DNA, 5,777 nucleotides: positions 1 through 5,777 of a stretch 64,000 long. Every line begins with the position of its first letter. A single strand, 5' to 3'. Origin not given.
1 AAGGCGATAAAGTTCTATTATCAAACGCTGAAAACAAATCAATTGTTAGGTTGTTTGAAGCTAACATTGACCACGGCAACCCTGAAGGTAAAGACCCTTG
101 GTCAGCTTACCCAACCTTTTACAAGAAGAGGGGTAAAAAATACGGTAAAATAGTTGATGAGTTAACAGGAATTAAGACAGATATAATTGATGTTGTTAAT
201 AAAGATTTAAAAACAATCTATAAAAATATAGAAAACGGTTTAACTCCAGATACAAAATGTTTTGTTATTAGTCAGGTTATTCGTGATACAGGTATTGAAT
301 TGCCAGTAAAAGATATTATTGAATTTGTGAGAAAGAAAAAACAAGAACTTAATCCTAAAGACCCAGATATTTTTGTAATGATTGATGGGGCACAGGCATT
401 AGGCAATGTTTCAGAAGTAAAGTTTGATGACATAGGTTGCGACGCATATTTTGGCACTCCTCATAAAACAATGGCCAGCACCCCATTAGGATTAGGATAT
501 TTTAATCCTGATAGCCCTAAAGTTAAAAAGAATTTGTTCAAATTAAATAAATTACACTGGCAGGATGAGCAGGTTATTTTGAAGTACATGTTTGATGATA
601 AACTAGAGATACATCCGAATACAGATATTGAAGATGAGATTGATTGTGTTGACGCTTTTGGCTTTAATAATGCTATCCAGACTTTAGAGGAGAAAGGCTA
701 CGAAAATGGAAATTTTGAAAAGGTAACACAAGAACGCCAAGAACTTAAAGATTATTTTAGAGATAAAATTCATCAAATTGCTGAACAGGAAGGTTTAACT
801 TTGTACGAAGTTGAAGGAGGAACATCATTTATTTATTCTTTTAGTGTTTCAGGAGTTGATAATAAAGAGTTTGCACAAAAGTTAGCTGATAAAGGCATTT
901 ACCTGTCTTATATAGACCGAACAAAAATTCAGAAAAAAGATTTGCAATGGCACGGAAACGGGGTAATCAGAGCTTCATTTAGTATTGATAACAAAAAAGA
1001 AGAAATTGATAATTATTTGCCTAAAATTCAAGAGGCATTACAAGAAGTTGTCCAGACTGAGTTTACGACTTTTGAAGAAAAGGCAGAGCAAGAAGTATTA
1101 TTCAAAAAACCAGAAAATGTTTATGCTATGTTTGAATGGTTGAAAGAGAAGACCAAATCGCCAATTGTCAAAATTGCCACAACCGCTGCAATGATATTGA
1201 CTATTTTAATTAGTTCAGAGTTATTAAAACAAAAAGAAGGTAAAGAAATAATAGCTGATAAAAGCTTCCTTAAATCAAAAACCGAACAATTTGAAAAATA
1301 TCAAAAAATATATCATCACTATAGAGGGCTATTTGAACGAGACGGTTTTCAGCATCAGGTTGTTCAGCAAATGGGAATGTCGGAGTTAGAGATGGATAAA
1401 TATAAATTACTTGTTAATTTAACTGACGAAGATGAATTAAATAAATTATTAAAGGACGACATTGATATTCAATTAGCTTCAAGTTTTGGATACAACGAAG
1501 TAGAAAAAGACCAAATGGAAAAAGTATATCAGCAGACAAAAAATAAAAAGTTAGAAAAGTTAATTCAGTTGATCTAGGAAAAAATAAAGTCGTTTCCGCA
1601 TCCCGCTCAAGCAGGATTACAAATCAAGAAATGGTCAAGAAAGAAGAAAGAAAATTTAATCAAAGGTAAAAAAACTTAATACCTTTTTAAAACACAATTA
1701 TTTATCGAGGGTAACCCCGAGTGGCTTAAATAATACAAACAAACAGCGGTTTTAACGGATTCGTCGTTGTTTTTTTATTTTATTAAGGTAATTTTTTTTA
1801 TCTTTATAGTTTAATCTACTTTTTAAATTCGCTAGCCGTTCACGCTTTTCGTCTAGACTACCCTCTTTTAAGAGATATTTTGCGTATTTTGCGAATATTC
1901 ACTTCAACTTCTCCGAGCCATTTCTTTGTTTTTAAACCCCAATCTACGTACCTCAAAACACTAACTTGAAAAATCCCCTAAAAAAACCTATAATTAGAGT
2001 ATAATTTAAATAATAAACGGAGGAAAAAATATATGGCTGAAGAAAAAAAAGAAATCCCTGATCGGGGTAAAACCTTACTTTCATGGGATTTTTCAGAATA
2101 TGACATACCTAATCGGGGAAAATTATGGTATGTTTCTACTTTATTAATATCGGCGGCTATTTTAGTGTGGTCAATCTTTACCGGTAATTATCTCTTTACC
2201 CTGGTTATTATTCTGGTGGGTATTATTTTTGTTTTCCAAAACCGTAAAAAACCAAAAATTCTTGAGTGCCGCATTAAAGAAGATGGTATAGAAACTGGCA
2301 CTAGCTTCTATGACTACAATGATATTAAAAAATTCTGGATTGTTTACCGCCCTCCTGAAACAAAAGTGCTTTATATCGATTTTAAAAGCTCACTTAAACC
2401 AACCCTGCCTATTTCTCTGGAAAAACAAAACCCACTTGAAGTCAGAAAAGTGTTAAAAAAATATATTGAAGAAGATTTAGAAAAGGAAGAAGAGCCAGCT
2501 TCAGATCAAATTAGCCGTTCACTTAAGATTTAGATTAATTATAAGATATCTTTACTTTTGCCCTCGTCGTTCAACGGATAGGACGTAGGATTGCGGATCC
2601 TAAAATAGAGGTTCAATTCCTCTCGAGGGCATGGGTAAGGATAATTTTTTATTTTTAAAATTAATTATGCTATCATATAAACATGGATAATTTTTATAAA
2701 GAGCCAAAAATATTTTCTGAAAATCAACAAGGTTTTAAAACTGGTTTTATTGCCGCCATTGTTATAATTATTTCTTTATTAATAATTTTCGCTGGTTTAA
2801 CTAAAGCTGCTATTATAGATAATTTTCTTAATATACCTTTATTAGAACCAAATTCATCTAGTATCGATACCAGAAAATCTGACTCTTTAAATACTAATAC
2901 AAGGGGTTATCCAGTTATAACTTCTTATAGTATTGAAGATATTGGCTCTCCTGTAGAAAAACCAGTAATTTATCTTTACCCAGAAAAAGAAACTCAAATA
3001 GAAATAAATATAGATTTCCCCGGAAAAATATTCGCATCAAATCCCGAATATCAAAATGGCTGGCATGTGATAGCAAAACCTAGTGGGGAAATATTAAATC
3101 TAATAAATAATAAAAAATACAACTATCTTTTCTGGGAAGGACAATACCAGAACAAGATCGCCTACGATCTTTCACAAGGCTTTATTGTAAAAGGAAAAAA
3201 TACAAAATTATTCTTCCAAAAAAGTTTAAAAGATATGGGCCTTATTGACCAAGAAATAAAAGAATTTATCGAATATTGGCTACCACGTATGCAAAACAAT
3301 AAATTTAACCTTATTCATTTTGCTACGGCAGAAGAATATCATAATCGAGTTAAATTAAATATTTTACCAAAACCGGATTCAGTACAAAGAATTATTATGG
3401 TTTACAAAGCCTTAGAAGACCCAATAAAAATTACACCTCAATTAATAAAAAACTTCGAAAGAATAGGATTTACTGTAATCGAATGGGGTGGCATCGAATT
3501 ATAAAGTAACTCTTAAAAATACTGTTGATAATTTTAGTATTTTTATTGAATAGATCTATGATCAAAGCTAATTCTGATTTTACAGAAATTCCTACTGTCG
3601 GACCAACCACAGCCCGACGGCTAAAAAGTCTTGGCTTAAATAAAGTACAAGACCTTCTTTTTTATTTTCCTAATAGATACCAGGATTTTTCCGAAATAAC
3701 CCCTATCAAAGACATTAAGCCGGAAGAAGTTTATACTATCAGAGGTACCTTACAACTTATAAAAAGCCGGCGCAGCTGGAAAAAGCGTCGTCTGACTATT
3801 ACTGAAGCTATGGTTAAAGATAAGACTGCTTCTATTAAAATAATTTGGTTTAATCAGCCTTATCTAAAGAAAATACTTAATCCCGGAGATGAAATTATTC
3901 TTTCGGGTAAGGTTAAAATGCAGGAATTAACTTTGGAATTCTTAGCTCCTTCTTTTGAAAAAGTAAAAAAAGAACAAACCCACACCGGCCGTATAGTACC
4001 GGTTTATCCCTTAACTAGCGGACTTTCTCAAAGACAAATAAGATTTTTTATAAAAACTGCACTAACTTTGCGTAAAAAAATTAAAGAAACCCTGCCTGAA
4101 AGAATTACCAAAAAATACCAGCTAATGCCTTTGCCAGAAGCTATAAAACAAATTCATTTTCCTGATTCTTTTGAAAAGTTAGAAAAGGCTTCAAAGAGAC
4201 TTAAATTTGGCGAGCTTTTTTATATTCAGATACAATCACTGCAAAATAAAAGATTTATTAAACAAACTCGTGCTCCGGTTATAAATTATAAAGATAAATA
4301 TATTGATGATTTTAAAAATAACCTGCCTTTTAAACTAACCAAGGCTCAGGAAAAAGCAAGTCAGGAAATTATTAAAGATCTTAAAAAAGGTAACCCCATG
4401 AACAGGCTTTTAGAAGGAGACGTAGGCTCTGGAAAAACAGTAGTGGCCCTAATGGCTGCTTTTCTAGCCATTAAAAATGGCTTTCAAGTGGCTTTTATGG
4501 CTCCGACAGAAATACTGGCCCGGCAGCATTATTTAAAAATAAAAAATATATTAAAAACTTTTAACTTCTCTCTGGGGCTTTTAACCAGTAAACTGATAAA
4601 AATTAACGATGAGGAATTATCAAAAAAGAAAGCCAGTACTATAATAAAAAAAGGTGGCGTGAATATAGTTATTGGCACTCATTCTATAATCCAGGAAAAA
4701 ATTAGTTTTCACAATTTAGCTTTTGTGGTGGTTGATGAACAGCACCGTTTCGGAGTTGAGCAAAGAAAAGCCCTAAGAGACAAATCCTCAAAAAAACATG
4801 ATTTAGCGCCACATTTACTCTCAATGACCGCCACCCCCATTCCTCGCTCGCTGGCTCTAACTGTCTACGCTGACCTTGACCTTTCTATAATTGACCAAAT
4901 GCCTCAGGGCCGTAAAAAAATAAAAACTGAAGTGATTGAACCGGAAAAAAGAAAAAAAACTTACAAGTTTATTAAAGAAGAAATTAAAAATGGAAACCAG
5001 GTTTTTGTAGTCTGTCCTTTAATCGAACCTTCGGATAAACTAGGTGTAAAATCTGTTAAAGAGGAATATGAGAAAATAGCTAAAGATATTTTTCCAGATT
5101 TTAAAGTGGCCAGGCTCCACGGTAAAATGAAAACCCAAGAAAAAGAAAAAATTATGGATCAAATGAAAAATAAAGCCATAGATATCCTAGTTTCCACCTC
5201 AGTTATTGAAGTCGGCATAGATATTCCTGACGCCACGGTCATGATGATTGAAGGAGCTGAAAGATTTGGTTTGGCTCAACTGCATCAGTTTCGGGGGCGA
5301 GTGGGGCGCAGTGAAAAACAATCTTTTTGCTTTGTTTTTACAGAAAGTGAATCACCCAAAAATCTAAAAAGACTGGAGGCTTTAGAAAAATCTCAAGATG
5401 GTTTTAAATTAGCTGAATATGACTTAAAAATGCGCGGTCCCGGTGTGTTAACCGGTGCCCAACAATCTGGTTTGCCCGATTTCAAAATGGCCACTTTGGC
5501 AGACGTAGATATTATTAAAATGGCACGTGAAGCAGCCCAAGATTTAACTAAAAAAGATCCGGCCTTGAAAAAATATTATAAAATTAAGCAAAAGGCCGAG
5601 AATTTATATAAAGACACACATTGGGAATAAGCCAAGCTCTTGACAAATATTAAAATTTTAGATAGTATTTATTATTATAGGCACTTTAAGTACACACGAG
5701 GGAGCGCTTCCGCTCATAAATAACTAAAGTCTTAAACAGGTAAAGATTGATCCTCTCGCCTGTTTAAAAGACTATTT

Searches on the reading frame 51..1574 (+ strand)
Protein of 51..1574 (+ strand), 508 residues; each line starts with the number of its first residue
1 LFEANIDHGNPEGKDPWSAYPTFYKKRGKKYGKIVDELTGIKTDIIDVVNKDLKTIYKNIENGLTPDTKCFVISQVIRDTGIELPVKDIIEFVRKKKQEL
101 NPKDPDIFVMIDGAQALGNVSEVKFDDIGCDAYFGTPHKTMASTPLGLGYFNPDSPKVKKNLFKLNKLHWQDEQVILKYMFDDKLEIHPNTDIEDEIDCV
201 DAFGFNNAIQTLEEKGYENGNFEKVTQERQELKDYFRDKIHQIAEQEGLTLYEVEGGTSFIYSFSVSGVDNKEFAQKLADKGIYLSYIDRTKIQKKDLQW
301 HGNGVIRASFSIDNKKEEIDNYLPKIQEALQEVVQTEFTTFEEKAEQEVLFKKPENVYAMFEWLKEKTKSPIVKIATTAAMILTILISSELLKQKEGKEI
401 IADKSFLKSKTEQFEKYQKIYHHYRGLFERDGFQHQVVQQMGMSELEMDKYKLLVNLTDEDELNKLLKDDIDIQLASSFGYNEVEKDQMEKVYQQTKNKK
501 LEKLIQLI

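Call 21: search_protein_families(library=pfam, proteins=[window:51-1574:+], max_evalue=0.0001)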
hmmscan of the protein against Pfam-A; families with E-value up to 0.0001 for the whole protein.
window:51-1574:+ (508 aa): 1 family
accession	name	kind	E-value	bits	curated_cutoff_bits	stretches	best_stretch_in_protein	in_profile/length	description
PF00266.25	Aminotran_5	-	7.2e-18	65.1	21.5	1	39-321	112-370/371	Aminotransferase class-V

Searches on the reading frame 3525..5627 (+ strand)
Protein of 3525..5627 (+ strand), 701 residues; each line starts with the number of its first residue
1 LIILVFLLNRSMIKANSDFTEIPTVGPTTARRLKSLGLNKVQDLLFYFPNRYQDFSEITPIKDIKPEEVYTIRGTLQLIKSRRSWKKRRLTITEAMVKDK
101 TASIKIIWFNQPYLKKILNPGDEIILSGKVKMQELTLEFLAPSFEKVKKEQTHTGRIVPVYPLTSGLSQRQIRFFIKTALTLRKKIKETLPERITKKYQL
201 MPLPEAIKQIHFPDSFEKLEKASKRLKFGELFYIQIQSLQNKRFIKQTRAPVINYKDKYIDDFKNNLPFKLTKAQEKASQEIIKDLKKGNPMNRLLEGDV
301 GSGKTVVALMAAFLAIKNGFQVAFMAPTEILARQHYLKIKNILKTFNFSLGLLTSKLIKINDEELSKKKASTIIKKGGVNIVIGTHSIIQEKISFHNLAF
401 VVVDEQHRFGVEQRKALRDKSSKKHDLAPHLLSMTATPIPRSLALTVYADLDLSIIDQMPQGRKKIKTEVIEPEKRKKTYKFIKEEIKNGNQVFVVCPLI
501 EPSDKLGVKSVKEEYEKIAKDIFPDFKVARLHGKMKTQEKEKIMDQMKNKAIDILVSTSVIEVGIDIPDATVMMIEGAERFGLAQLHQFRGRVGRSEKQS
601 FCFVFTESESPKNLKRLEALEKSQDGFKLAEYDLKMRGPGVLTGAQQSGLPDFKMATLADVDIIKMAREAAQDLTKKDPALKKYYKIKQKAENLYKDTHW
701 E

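Call 21: search_protein_families(library=pfam, proteins=[window:3525-5627:+], max_evalue=0.0001)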
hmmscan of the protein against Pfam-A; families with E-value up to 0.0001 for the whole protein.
window:3525-5627:+ (701 aa): 7 families
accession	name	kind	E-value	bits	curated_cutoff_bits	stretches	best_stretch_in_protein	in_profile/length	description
PF17191.10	RecG_wedge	-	1.1e-31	110.1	23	1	24-181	7-160/162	RecG wedge domain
PF00270.35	DEAD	-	2.4e-24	86.4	26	1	275-442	4-163/167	DEAD/DEAH box helicase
PF00271.37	Helicase_C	-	3.1e-22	79.3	23.5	1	478-596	5-109/110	Helicase conserved C-terminal domain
PF19833.4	RecG_dom3_C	-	3.7e-14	53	26.8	1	624-696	2-78/87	ATP-dependent DNA helicase RecG, domain 3, C-terminal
PF04851.21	ResIII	-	3.9e-14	53.3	22.5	1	269-438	2-162/164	Type III restriction enzyme, res subunit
PF22590.2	Cas3-like_C_2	-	4.7e-07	30.5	27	1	508-597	12-105/106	CRISPR-associated nuclease/helicase Cas3, C-terminal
PF01336.31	tRNA_anti-codon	-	5.2e-06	26.7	27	1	71-146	2-74/75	OB-fold nucleic acid binding domain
